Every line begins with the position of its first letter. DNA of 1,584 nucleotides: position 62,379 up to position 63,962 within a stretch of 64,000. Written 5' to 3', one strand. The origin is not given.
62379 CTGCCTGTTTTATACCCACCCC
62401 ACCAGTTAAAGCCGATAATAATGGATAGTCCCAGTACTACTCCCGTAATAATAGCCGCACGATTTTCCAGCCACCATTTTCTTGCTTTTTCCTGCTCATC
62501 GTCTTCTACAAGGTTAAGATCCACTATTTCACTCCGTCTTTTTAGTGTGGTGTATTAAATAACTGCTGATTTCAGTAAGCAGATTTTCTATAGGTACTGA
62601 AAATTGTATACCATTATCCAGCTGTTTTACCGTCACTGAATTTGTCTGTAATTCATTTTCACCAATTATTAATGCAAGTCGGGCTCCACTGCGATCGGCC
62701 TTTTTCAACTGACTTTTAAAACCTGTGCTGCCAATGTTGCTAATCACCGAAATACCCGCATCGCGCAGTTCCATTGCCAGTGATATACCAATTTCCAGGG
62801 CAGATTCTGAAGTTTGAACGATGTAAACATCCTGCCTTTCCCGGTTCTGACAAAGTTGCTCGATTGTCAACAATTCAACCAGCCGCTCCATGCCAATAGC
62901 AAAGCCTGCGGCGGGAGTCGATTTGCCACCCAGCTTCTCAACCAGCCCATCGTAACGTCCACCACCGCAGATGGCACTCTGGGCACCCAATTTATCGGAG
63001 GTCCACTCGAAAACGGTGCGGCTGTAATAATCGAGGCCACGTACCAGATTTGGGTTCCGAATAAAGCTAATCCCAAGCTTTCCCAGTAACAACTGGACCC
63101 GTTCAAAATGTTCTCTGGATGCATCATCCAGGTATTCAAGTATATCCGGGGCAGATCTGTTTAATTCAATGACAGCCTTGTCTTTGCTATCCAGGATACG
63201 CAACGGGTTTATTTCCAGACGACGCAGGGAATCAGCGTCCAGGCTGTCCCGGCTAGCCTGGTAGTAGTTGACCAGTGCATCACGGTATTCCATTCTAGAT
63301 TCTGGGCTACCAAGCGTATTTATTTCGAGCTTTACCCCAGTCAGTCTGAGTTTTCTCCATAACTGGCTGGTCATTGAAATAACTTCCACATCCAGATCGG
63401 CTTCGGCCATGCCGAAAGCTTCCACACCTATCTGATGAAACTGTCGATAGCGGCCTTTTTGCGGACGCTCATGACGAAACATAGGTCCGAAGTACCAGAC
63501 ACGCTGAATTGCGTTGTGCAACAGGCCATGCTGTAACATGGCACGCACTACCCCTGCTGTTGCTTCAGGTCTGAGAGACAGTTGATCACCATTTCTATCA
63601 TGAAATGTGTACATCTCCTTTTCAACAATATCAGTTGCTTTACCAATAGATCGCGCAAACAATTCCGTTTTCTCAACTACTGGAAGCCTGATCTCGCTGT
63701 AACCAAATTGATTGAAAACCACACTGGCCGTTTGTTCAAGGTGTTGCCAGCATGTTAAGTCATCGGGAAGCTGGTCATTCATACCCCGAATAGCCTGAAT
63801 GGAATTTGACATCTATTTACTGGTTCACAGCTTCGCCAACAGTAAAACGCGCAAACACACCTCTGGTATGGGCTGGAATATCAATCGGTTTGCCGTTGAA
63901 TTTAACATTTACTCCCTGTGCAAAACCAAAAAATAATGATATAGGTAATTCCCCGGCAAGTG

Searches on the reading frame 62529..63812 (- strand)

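Call 97: search_protein_families(library=pfam, proteins=[window:62529-63812:-], max_evalue=0.00001)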
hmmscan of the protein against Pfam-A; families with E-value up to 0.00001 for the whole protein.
window:62529-63812:- (427 aa): 4 families
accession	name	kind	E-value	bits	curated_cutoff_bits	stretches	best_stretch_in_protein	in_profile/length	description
PF13393.11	tRNA-synt_His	-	3.4e-46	158.3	25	1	10-311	1-308/308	Histidyl-tRNA synthetase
PF00587.30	tRNA-synt_2b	-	8.5e-21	75.2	29.3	1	68-315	1-175/179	tRNA synthetase class II core domain (G, H, P, S and T)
PF03129.25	HGTP_anticodon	-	3.3e-15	56.4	21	1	328-416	1-92/94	Anticodon binding domain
PF00152.25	tRNA-synt_2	-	6.9e-09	35.6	25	0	100-188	88-174/308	tRNA synthetases class II (D, K and N)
